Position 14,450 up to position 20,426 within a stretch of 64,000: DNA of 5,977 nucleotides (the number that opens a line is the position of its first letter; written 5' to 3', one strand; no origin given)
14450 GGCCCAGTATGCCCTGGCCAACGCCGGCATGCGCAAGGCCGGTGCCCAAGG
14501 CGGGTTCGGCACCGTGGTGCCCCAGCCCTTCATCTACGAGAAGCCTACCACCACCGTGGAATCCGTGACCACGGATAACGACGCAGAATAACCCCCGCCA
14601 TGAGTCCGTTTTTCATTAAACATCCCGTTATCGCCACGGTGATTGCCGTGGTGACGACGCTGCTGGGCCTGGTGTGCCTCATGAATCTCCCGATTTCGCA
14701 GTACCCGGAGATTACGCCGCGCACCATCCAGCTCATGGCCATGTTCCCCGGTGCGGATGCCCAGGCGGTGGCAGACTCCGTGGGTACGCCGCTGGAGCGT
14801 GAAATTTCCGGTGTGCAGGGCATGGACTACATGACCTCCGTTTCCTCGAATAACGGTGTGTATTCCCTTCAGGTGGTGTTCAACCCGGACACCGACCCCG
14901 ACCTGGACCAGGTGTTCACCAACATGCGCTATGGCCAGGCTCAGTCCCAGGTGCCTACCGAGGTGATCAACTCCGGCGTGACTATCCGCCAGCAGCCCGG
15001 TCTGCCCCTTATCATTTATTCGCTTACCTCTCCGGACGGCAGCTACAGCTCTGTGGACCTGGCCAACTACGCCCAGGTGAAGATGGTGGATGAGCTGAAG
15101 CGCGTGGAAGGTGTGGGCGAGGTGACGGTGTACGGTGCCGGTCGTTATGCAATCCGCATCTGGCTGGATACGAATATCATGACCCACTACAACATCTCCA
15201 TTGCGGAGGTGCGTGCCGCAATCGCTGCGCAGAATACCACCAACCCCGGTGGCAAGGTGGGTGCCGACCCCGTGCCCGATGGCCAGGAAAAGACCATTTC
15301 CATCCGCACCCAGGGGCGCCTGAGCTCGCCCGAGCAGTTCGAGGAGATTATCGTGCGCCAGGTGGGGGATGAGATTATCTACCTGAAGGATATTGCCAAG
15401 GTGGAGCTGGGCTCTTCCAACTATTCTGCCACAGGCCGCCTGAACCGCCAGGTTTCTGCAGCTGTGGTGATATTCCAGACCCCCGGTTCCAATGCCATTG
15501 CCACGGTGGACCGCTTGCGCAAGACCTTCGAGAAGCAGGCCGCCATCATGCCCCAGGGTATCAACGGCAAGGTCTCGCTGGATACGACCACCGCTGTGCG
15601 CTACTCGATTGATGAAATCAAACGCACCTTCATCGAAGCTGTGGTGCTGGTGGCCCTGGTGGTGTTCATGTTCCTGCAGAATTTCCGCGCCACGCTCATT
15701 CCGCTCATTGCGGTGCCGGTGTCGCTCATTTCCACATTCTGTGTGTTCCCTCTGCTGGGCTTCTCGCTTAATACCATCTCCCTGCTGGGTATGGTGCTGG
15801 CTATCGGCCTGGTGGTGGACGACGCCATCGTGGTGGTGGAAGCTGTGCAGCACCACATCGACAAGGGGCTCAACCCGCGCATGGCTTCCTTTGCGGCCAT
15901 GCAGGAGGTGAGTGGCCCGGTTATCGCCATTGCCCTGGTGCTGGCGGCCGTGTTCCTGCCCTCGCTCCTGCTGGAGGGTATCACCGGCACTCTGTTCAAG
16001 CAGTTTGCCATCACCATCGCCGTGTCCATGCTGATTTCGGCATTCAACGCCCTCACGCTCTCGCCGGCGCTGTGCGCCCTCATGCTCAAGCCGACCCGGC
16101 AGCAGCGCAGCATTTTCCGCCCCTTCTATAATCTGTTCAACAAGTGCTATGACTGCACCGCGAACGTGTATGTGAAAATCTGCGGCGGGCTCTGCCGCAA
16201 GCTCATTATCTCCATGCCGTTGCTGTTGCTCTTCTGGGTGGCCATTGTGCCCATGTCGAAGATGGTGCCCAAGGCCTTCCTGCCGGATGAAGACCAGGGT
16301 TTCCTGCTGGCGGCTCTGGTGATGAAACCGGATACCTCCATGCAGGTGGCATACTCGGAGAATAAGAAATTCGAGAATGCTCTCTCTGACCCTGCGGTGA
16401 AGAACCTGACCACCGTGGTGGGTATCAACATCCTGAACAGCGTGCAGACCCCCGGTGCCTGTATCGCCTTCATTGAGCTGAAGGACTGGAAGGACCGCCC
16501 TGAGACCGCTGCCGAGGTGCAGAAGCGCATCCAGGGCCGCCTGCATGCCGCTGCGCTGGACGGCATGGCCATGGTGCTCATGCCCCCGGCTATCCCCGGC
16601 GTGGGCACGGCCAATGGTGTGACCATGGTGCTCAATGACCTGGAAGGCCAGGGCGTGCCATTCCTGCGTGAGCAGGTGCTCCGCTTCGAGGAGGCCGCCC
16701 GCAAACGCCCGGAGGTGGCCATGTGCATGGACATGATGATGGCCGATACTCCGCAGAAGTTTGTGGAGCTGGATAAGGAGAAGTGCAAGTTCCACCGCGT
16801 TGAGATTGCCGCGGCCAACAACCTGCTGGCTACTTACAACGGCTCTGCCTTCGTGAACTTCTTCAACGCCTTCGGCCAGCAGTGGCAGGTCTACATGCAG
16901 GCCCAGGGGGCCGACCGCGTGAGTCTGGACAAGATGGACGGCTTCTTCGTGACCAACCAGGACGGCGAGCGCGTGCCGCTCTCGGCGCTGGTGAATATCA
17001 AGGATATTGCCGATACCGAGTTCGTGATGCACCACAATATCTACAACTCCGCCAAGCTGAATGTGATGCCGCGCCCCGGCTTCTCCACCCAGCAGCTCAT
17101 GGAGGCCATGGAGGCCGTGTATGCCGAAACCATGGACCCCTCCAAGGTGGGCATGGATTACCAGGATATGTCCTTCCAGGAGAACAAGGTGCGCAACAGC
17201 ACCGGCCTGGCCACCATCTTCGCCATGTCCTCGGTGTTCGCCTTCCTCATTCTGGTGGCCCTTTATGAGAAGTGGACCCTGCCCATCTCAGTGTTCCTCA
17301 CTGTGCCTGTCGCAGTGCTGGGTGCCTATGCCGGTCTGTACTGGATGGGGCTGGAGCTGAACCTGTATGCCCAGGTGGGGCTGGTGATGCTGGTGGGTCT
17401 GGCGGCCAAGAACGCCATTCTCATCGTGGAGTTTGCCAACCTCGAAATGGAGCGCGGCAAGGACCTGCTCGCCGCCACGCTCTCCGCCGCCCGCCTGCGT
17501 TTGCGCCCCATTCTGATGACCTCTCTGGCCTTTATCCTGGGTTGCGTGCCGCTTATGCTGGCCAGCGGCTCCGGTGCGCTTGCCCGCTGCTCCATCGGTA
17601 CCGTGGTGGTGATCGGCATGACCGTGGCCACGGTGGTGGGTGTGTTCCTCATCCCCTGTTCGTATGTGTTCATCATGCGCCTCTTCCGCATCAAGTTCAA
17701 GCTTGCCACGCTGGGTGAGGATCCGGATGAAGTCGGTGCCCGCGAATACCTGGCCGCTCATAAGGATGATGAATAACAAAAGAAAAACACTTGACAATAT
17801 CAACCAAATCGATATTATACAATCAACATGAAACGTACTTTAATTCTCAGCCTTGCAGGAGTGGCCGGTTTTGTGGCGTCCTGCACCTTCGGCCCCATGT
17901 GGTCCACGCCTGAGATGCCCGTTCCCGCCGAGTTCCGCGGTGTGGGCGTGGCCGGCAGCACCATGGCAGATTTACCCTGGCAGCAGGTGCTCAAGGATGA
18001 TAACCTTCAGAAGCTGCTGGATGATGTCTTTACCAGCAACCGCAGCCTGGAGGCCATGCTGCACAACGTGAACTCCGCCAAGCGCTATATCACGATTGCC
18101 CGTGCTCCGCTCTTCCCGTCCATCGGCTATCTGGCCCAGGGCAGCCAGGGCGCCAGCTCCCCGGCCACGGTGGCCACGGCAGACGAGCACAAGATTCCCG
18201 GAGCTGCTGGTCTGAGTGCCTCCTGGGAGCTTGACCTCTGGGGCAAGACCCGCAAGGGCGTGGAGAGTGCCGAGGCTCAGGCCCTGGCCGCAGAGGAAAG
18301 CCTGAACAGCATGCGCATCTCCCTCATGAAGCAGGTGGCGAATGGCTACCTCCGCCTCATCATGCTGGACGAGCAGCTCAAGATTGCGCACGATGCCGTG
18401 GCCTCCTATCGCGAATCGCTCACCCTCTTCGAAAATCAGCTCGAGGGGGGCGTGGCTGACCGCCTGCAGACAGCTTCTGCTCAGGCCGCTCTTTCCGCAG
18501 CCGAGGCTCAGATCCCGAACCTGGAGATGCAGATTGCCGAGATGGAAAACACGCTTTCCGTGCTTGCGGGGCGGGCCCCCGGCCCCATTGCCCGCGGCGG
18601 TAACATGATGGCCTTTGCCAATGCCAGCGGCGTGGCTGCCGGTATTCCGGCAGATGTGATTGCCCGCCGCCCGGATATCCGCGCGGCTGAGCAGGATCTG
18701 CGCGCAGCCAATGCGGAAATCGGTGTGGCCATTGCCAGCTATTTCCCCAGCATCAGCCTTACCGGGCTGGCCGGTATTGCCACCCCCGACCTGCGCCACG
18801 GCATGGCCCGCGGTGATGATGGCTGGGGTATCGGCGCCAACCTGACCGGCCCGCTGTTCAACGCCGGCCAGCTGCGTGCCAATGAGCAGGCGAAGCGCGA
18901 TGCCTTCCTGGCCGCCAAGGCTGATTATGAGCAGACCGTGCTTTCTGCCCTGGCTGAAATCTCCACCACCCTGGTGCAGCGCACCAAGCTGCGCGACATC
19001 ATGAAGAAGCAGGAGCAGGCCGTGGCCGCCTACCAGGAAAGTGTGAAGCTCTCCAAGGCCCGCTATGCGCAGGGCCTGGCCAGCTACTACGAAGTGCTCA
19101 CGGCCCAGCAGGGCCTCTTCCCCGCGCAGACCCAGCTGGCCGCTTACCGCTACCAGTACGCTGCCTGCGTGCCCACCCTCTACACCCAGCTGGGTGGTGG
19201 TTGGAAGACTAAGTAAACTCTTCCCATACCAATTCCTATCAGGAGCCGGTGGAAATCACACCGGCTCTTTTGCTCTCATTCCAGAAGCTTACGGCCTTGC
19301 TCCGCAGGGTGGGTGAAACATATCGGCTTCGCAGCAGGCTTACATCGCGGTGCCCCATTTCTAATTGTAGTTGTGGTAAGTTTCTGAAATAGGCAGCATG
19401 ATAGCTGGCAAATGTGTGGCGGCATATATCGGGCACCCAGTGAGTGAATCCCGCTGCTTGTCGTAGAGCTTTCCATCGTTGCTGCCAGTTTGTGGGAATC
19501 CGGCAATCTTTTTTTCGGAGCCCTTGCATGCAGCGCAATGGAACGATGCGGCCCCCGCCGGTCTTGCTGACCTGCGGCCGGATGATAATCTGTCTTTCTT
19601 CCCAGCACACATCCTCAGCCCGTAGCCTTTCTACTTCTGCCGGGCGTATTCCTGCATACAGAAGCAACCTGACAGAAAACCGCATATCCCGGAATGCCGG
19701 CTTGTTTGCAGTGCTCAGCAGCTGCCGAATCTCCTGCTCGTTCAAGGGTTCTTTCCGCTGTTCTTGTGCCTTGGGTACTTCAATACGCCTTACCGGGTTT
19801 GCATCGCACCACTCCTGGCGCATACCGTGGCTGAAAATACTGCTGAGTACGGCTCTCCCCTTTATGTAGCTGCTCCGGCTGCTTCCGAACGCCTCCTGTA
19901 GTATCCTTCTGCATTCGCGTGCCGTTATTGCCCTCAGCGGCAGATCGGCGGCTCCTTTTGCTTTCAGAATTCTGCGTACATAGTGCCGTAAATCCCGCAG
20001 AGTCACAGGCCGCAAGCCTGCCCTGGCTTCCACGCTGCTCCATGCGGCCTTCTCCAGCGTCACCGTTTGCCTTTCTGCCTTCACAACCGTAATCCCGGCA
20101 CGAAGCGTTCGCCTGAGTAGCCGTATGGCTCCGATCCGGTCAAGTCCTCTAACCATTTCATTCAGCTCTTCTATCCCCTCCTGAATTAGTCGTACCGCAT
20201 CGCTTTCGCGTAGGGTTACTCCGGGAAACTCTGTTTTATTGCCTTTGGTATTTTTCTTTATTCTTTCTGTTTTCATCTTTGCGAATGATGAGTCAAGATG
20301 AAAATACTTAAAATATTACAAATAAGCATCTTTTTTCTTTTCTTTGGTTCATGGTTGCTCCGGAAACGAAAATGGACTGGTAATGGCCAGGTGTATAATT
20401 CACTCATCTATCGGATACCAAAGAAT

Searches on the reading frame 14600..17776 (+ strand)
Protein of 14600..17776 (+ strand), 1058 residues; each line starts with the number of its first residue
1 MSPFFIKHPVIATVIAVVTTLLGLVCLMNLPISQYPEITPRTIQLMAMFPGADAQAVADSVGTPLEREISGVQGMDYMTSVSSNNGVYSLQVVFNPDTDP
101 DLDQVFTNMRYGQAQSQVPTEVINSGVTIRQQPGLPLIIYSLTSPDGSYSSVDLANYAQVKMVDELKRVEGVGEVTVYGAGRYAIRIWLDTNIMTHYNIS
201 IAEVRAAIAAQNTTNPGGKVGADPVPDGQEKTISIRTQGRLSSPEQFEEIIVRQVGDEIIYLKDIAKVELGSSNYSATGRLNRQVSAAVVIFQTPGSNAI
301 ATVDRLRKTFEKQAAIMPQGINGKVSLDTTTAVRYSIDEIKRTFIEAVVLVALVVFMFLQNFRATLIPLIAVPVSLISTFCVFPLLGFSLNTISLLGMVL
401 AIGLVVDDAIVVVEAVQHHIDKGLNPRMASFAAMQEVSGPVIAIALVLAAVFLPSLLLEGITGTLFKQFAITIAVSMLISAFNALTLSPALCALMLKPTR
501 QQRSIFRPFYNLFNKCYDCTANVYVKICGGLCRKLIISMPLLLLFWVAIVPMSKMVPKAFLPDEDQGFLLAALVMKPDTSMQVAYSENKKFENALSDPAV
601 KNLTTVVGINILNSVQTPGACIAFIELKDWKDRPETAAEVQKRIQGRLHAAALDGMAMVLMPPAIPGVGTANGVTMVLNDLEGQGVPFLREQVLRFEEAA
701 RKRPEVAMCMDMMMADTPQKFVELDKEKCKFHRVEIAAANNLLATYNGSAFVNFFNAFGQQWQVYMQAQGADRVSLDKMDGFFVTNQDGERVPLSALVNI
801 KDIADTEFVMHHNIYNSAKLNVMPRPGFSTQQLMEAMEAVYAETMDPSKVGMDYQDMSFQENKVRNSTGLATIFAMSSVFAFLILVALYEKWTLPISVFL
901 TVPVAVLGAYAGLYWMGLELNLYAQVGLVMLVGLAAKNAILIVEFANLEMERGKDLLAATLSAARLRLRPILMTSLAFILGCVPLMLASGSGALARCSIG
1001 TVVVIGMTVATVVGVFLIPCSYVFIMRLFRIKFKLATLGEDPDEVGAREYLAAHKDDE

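Call 39: search_protein_families(library=pfam, proteins=[window:14600-17776:+], max_evalue=0.001)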
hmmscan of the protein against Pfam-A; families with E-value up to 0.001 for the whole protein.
window:14600-17776:+ (1058 aa): 2 families
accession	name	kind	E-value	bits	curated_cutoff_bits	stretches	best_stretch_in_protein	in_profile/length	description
PF00873.25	ACR_tran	-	1.8e-276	920.3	28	1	1-1025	1-1020/1021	AcrB/AcrD/AcrF family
PF03176.21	MMPL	-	4.9e-12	45.9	20.5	1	335-495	140-302/333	MMPL family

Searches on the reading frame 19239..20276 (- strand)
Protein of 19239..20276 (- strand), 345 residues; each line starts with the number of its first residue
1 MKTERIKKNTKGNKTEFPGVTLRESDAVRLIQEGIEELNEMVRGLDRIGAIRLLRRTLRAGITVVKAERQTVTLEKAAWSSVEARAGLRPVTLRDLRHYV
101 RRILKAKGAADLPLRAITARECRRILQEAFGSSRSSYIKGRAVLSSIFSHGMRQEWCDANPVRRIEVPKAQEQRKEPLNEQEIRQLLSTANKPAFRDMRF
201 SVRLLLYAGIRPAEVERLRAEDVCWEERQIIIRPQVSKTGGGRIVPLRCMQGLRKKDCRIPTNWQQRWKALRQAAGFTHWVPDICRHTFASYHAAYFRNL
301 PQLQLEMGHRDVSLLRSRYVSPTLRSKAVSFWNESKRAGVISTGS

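Call 39: search_protein_families(library=pfam, proteins=[window:19239-20276:-], max_evalue=0.001)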
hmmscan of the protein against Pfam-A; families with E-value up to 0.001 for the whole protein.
window:19239-20276:- (345 aa): 1 family
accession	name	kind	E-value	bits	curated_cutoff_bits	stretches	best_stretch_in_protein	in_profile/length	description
PF00589.27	Phage_integrase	-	2e-14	54.2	27.1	1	178-248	3-72/172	Phage integrase family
